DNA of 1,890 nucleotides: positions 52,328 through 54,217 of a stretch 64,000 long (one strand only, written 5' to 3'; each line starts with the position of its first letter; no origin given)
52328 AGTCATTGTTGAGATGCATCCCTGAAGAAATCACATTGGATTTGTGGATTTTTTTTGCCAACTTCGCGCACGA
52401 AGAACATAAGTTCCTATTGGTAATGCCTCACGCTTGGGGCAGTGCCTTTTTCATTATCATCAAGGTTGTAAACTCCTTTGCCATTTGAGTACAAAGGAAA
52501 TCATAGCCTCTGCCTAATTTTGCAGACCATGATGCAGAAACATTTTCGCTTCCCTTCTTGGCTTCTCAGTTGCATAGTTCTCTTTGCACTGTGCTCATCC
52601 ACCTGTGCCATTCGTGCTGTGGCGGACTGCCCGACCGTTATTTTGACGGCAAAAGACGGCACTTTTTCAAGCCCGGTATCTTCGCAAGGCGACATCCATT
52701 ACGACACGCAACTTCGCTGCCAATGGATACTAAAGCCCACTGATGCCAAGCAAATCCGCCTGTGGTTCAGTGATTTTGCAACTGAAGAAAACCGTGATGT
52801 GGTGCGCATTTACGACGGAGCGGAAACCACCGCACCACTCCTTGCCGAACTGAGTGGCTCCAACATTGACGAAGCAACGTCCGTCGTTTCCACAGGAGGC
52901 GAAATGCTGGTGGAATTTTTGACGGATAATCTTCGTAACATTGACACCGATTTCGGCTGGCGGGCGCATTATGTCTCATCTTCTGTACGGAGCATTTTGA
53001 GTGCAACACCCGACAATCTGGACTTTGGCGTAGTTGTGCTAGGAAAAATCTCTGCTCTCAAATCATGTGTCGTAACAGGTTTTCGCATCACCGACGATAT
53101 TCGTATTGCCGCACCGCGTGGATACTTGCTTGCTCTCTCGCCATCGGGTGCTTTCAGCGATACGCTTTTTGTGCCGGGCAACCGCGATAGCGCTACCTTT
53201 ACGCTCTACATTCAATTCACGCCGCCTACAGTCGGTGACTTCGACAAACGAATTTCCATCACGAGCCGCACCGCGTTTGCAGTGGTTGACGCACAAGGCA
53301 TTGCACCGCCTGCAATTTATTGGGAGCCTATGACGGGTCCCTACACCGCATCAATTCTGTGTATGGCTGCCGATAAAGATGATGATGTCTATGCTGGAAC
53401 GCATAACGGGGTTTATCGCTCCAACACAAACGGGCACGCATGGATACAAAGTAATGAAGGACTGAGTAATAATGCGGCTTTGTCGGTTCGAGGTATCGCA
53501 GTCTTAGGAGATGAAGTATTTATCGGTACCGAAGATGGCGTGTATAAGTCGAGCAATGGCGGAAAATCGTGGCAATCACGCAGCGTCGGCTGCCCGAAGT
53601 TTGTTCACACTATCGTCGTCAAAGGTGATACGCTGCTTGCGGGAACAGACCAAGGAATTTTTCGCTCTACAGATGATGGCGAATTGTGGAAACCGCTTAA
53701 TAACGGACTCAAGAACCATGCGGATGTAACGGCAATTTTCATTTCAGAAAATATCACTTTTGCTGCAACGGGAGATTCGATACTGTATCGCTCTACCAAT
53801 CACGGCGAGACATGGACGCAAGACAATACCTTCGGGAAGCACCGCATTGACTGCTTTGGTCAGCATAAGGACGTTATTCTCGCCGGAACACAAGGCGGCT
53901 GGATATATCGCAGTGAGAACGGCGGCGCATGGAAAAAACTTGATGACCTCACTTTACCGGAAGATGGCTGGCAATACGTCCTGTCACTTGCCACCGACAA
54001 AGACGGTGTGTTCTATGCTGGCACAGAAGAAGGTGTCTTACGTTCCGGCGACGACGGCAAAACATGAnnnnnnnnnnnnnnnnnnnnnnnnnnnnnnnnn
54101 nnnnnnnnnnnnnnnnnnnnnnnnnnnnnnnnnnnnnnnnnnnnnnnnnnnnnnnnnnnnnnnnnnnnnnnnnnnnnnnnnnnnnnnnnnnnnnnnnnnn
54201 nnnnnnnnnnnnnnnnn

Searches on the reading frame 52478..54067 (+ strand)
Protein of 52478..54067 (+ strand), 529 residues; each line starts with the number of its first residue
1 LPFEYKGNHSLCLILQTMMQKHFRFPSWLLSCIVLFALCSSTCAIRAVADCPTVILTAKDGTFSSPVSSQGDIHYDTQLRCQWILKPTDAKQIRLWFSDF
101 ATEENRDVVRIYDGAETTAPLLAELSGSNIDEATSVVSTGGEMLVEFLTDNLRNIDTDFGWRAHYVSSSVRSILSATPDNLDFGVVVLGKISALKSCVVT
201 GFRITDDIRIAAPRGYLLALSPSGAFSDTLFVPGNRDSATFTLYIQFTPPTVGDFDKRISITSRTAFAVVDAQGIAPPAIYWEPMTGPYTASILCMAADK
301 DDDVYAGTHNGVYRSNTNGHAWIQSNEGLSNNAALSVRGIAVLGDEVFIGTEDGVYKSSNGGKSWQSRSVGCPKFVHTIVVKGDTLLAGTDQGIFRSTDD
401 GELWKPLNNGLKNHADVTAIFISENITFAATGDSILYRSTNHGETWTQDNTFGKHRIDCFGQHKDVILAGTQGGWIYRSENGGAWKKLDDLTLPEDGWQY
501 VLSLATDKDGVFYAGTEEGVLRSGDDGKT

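Call 5: search_protein_families(library=pfam, proteins=[window:52478-54067:+], max_evalue=0.01)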
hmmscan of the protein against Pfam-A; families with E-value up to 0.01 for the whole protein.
window:52478-54067:+ (529 aa): 7 families
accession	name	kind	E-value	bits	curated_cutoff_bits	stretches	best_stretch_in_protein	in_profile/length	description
PF00431.26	CUB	-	6.9e-13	49.3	21.4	1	51-165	1-110/110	CUB domain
PF15902.12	Sortilin-Vps10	-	1.4e-08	34.4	33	1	394-448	3-59/446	Sortilin, neurotensin receptor 3,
PF19755.4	DUF6242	-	3.9e-08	33.8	29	0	302-365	153-217/217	Domain of unknown function (DUF6242)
PF23366.1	Beta-prop_HVO_0234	-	4.6e-07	30.1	27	0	416-497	48-118/274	HVO_0234-like, beta propeller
PF14870.12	PSII_BNR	-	2.2e-06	27.6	27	1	282-529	9-265/303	Photosynthesis system II assembly factor YCF48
PF07494.17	Reg_prop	-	0.00024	21.4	20.4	0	499-517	5-23/24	Two component regulator propeller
PF15899.11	BNR_6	-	0.0025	18.2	27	0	436-448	1-13/14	BNR-Asp box repeat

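Call 6: search_protein_families(library=ncbifam, proteins=[window:52478-54067:+], max_evalue=0.01)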
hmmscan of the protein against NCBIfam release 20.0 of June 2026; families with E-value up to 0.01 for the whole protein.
window:52478-54067:+ (529 aa): 3 families
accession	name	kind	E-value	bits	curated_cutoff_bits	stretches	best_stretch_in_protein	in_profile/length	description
NF045728.1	glycosyl_F510_1955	equivalog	4.7e-24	85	175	2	350-454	109-218/246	F510_1955 family glycosylhydrolase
NF053688.1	BamI_Bacteroidota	equivalog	1e-09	38.2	370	1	396-453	189-246/452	BamI family beta-barrel-assembly machinery protein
NF010237.0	PRK13684.1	equivalog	3.8e-07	29.4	326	1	291-529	46-291/334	photosynthesis system II assembly factor Ycf48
